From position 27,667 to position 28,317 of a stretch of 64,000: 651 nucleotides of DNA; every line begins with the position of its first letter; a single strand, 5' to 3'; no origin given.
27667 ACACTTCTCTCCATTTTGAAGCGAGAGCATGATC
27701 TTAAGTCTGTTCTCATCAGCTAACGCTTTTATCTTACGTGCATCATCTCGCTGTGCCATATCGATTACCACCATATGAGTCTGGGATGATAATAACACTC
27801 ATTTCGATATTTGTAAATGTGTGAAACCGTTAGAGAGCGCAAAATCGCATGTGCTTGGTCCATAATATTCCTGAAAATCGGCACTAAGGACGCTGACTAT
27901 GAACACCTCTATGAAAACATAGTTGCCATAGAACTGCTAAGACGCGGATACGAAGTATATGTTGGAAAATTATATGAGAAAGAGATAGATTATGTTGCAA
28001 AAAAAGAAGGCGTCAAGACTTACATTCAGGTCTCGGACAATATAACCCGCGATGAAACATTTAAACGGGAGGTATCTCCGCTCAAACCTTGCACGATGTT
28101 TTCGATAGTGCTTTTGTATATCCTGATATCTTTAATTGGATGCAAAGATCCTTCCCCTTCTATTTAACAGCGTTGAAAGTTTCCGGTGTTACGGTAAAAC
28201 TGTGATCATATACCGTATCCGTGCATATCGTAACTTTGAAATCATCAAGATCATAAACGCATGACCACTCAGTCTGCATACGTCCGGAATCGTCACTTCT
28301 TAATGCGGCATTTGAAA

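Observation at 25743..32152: Three copies of the LMW-PTP gene start bracket a recombinase-less 6.3 kb insertion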

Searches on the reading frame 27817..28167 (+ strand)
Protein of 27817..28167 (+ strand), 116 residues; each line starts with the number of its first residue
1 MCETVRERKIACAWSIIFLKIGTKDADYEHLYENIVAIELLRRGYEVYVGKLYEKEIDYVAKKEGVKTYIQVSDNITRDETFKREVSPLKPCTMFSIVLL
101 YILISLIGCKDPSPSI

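Call 7: search_protein_families(library=pfam, proteins=[window:27817-28167:+], max_evalue=0.01)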
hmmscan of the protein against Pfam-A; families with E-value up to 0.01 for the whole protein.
window:27817-28167:+ (116 aa): 1 family
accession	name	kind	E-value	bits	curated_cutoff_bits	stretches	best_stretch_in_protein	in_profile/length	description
PF13635.12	DUF4143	-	0.0011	19.2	28.1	1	23-72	101-157/160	Domain of unknown function (DUF4143)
